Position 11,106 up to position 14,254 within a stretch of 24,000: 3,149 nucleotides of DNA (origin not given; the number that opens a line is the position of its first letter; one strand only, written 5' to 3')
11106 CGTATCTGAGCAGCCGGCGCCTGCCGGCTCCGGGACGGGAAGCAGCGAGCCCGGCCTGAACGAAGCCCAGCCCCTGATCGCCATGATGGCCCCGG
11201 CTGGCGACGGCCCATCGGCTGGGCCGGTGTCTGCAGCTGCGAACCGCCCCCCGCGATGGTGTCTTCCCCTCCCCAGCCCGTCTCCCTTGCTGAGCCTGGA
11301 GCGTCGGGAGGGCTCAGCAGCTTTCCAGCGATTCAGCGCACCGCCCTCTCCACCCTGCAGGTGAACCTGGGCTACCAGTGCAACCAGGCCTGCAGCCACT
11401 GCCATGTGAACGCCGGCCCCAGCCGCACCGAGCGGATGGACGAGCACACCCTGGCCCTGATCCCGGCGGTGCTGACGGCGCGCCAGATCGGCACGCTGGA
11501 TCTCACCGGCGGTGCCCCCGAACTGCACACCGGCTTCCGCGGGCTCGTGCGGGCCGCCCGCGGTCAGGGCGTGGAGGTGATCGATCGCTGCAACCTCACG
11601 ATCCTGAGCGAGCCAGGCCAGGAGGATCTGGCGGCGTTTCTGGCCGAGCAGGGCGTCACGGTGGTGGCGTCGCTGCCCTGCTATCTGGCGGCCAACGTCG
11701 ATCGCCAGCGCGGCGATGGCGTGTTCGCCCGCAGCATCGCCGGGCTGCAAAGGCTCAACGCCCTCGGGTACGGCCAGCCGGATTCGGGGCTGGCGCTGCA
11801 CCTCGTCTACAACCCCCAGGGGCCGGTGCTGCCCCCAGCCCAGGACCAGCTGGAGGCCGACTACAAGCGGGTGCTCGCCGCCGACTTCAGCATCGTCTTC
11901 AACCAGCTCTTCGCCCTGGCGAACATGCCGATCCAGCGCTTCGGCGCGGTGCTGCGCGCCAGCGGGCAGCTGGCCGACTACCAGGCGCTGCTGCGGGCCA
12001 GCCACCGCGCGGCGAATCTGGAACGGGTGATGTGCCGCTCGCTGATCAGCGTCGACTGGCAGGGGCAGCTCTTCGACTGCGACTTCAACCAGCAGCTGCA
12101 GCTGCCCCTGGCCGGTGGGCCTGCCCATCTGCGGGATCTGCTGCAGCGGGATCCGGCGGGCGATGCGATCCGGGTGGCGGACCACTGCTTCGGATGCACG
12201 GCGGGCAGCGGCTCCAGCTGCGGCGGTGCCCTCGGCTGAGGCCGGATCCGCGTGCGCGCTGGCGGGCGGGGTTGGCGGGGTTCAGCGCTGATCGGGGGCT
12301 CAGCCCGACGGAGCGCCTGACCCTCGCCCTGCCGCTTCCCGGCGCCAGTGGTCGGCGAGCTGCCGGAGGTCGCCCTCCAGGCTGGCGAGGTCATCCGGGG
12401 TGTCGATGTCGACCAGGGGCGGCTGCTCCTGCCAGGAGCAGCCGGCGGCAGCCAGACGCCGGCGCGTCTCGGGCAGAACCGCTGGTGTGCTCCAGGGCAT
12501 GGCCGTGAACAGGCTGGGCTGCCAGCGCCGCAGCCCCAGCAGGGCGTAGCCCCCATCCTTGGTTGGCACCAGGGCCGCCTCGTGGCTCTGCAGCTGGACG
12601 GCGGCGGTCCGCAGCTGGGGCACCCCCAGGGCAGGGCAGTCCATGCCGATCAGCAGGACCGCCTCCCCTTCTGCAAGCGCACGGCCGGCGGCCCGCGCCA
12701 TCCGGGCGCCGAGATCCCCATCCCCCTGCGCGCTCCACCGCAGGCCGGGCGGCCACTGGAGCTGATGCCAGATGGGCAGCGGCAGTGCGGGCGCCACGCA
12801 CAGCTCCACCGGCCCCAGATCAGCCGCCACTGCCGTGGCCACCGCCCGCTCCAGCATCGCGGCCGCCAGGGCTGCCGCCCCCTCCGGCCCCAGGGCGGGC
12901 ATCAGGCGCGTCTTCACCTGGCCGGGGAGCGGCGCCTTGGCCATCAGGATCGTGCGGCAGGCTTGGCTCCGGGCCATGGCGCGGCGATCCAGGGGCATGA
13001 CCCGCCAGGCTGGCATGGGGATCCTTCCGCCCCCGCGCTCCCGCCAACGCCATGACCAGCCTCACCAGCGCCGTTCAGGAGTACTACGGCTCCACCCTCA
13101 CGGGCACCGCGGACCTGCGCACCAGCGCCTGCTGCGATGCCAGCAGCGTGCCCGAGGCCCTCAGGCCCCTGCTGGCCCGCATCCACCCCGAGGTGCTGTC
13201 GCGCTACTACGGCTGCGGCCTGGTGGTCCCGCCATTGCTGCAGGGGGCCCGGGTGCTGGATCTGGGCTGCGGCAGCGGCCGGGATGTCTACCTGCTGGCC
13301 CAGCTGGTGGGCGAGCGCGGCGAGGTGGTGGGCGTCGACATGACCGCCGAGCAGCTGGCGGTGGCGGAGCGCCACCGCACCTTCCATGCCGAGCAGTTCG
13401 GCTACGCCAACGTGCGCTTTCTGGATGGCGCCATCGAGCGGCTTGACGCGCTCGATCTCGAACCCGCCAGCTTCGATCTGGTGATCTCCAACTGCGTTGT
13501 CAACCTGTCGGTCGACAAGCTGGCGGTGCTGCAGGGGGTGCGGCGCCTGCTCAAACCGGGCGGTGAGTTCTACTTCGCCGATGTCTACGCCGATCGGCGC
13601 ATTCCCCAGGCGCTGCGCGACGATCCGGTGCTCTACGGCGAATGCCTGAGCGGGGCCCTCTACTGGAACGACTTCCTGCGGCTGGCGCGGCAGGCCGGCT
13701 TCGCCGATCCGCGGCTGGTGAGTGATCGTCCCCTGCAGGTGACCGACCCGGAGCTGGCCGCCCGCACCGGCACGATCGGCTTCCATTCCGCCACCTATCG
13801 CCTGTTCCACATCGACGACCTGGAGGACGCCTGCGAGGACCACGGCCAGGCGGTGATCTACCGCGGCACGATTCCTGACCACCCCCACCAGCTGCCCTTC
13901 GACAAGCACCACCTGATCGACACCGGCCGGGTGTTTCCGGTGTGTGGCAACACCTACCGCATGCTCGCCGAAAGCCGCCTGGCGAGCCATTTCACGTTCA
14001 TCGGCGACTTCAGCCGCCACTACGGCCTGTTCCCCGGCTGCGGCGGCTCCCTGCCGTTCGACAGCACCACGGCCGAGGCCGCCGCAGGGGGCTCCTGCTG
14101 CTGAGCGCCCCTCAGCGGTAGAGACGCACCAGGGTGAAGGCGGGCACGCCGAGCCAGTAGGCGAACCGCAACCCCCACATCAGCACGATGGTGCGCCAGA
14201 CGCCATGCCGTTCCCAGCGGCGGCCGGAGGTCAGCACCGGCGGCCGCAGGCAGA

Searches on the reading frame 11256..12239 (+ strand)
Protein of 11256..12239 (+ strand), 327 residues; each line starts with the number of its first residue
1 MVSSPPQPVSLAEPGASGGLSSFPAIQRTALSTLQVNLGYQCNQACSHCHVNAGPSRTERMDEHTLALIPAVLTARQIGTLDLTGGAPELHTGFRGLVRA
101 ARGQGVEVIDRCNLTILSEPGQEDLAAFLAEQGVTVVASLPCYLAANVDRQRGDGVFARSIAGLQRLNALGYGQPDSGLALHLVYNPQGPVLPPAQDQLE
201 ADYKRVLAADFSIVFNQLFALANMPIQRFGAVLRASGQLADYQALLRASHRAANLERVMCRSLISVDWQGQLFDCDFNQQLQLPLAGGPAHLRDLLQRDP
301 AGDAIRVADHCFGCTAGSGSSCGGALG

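Call 3: search_protein_families(library=pfam, proteins=[window:11256-12239:+], max_evalue=0.01)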
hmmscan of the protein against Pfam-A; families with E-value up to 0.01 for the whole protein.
window:11256-12239:+ (327 aa): 2 families
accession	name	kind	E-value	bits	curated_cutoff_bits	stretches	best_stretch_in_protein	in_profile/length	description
PF12345.13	DUF3641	-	2.3e-53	180.2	24.9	1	192-325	1-134/134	Protein of unknown function (DUF3641)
PF04055.27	Radical_SAM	-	3.6e-07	30.9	29.5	1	37-171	2-140/166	Radical SAM superfamily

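Call 4: search_protein_families(library=ncbifam, proteins=[window:11256-12239:+], max_evalue=0.01)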
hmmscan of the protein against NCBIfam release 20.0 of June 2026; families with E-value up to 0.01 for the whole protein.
window:11256-12239:+ (327 aa): 25 families
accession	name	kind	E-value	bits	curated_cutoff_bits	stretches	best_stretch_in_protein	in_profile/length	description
TIGR04167.1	rSAM_SeCys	equivalog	8.7e-134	445.5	300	1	26-326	2-303/303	arsenosugar biosynthesis radical SAM (seleno)protein ArsS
TIGR03962.1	mycofact_rSAM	equivalog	2.8e-08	33.3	265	1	34-172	14-149/339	mycofactocin radical SAM maturase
NF049973.1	radical_Rv1681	equivalog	1.6e-07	30.6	380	1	38-172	78-211/326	Rv1681 family radical SAM protein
NF045574.1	sacti_mat_StsB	exception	1.3e-06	27.6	625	1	28-171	92-232/466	StsB family radical SAM/SPASM domain sactipeptide maturase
TIGR04317.1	W_rSAM_matur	equivalog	1.9e-06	27.2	380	1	32-168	4-137/349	tungsten cofactor oxidoreductase radical SAM maturase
NF050035.1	rSAM_WgK_link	exception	2.4e-06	26.8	650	1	34-169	11-145/367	radical SAM/SPASM peptide maturase WgkB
TIGR04078.1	rSAM_yydG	equivalog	3.5e-06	26.7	300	1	33-87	2-57/309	YydG family radical SAM peptide epimerase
TIGR04303.1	GeoRSP_rSAM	equivalog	1.2e-05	25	400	1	33-171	6-140/325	GeoRSP system radical SAM/SPASM protein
TIGR02668.1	moaA_archaeal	equivalog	4.1e-05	22.7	325.25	1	31-109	9-89/303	GTP 3',8-cyclase MoaA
TIGR04545.1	rSAM_ahbD_hemeb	equivalog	7.5e-05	22.3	500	1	38-169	6-136/339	heme b synthase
TIGR04403.1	rSAM_skfB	equivalog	9.4e-05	21.3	300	1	33-102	107-174/402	sporulation killing factor system radical SAM maturase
TIGR02666.1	moaA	equivalog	9.9e-05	21.5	284.05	1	32-106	10-88/336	GTP 3',8-cyclase MoaA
TIGR04055.1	rSAM_NirJ2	equivalog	0.00017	21.2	500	1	37-171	5-137/326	putative heme d1 biosynthesis radical SAM protein NirJ2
TIGR04103.1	rSAM_nif11_3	equivalog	0.00027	19.7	725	1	37-170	10-140/412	nif11-class peptide radical SAM maturase 3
NF001199.0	PRK00164.2-1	equivalog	0.00031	20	231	1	31-105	11-86/308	GTP 3',8-cyclase MoaA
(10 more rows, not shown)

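Call 47: find_related_loci(query=A5, collection=metagenome_contigs, flank=10000)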
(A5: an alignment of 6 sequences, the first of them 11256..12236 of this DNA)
Query A5 (327 aa) in metagenome_contigs; peptide patterns used: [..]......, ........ (x = any residue, [..] = any of these).
600 stretches matched a pattern (row limit reached: there are more); 598 encode a relative of the query (tblastn E <= 1e-3); the best 80 are kept; 80 distinct loci.
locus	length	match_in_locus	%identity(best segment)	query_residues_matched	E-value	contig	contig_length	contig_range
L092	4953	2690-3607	73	23-326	3e-145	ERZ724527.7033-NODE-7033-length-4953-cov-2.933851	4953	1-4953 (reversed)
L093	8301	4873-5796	71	21-326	2e-140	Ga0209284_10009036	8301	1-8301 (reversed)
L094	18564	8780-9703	68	21-327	6e-140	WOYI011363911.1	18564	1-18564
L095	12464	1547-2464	68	21-325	3e-139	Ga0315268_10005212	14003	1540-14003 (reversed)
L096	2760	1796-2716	69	21-326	3e-146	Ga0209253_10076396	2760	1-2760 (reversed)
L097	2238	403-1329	70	21-326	6e-148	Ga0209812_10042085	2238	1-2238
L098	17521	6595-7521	68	21-326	4e-138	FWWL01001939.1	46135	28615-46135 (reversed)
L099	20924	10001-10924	69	20-326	1e-137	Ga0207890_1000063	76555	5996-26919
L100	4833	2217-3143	69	21-326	6e-139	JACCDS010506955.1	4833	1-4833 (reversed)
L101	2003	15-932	70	23-326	9e-147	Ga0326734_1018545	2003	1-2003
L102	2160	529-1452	69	21-326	2e-146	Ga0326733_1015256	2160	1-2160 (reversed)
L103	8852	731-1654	67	21-327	2e-135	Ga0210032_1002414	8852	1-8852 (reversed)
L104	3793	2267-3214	63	21-326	1e-138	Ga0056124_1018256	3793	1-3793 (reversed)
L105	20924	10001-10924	69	21-326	4e-135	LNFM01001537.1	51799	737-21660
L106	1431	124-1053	68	21-327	8e-147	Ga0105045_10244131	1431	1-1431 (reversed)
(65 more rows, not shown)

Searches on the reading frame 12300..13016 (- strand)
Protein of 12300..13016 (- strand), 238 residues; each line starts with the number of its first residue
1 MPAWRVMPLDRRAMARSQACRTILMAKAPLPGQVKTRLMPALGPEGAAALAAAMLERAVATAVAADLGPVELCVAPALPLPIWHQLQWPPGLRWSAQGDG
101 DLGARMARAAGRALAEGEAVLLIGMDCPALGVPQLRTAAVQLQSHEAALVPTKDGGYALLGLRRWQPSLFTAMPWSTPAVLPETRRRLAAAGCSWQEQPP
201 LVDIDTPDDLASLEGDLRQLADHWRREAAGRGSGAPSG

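Call 3: search_protein_families(library=pfam, proteins=[window:12300-13016:-], max_evalue=0.01)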
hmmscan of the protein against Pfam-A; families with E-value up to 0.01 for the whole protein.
window:12300-13016:- (238 aa): 2 families
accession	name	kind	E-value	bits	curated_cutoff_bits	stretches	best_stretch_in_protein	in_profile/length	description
PF09837.15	DUF2064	-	4.6e-32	110.8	25.8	1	60-177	3-120/120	Uncharacterized protein conserved in bacteria (DUF2064)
PF12804.13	NTP_transf_3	-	0.0073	16.9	27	0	53-173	25-128/160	MobA-like NTP transferase domain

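Call 4: search_protein_families(library=ncbifam, proteins=[window:12300-13016:-], max_evalue=0.01)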
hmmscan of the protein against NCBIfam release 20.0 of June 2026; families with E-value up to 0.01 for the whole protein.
window:12300-13016:- (238 aa): 2 families
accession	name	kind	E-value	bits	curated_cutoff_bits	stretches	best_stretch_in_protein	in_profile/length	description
TIGR04282.1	glyco_like_cofC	hypoth_equivalog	5.5e-57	192.6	134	1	23-210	2-189/189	TIGR04282 family arsenosugar biosynthesis glycosyltransferase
TIGR03552.1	F420_cofC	equivalog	2.5e-12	46.8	105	1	33-213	11-187/196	2-phospho-L-lactate guanylyltransferase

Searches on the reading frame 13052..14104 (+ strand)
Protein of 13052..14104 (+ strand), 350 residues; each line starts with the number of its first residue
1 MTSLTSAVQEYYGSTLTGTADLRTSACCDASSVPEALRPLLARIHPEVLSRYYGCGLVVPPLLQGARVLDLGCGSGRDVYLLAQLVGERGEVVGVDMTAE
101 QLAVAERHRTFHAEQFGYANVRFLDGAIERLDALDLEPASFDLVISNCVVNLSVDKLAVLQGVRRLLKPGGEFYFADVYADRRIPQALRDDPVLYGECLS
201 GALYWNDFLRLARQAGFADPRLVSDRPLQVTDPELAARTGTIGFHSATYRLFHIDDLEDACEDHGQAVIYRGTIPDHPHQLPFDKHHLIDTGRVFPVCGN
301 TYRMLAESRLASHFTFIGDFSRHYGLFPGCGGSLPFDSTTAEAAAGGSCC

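Call 3: search_protein_families(library=pfam, proteins=[window:13052-14104:+], max_evalue=0.01)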
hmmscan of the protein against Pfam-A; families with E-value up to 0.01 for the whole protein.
window:13052-14104:+ (350 aa): 13 families
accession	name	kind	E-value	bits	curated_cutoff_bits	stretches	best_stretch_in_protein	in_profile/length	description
PF13847.12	Methyltransf_31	-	1.2e-36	126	27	1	65-216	4-145/145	Methyltransferase domain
PF13649.12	Methyltransf_25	-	2.4e-18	67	27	1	68-171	1-97/97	Methyltransferase domain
PF08241.18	Methyltransf_11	-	6e-17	62.5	21.2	1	69-175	1-95/95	Methyltransferase domain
PF08242.18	Methyltransf_12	-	3.5e-15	57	30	1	69-172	1-97/98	Methyltransferase domain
PF01209.24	Ubie_methyltran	-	7e-14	52.2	20.1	1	63-175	46-151/233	ubiE/COQ5 methyltransferase family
PF13489.12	Methyltransf_23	-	6.4e-11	42.7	27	1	60-194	18-137/164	Methyltransferase domain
PF01135.25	PCMT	-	6.9e-07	29.7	20.3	1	62-108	71-117/210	Protein-L-isoaspartate(D-aspartate) O-methyltransferase (PCMT)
PF01728.25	FtsJ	-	2.6e-05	24.6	24.1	1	64-156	21-107/181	FtsJ-like methyltransferase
PF08003.17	Methyltransf_9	-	4.2e-05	23.1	23.8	1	63-175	114-217/315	Protein of unknown function (DUF1698)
PF24675.1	NpmA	-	0.00016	21.5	60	1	68-133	27-91/214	16S rRNA (adenine(1408)-N(1))-methyltransferase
PF20922.3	Anamorsin_N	-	0.00081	19.6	27.1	1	128-180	39-92/163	Anamorsin, N-terminal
PF05175.20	MTS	-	0.0014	18.7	23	1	65-172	32-135/170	Methyltransferase small domain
PF07021.18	MetW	-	0.0087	16.2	21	0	64-91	13-40/193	Methionine biosynthesis protein MetW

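Call 4: search_protein_families(library=ncbifam, proteins=[window:13052-14104:+], max_evalue=0.01)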
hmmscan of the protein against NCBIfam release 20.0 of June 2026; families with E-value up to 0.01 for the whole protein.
window:13052-14104:+ (350 aa): 56 families (the best 25 are shown)
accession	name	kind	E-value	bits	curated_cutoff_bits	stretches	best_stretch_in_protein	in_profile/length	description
NF008823.0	PRK11873.1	subfamily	1e-48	166.2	263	1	3-234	6-240/272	arsenite methyltransferase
NF040538.1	methyl_ArsM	equivalog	7.8e-39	133.8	500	2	35-136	31-132/356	arsinothricin biosynthesis methyltransferase ArsM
NF041537.1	ArsM_AhpD_UU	exception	1.4e-33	116.1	510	1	44-225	54-230/345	arsenite methyltransferase/AhpD domain selenoprotein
NF047649.1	MTase_UXPK_star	exception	1.4e-31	109.5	460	1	40-219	51-225/283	methyltransferase/UXPK-star double selenoprotein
NF041536.1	ArsM_DUF2284_UU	exception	1.5e-30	106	575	1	43-226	53-231/459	arsenite methyltransferase/DUF2284 domain selenoprotein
NF038099.1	AsSugarArsM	exception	3.9e-28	98.6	400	1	24-309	19-302/321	arsenosugar biosynthesis arsenite methyltransferase ArsM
NF045667.1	MTase_DVU1556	equivalog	9.1e-23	80.8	155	1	62-218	20-161/213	DVU_1556 family methyltransferase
NF040539.1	AST_met_ArsM_2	exception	9.9e-18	64.9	240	1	66-220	58-208/262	putative arsinothricin biosynthesis methyltransferase ArsM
NF043040.1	corrin_prot_MT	hypoth_equivalog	1e-13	51.2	180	1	64-183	41-155/216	corrinoid protein-associated methyltransferase CpaM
TIGR02072.1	BioC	equivalog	5.6e-13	49.3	184.95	1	64-179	34-136/244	malonyl-ACP O-methyltransferase BioC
NF001244.0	PRK00216.1-5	equivalog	1.1e-11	44.4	216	1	64-178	48-156/236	bifunctional demethylmenaquinone methyltransferase/2-methoxy-6-polyprenyl-1,4-benzoquinol methylase UbiE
NF001243.0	PRK00216.1-4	equivalog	2.5e-10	40.1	235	1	64-173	47-149/237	demethylmenaquinone methyltransferase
TIGR01983.1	UbiG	equivalog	2.5e-10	40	102.95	1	63-177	48-153/228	bifunctional 2-polyprenyl-6-hydroxyphenol methylase/3-demethylubiquinol 3-O-methyltransferase UbiG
TIGR02752.1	MenG_heptapren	equivalog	7.6e-10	38.7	419.85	1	64-173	45-147/231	demethylmenaquinone methyltransferase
TIGR01934.1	MenG_MenH_UbiE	subfamily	6.8e-09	35.3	158.35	1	64-178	39-144/223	ubiquinone/menaquinone biosynthesis methyltransferase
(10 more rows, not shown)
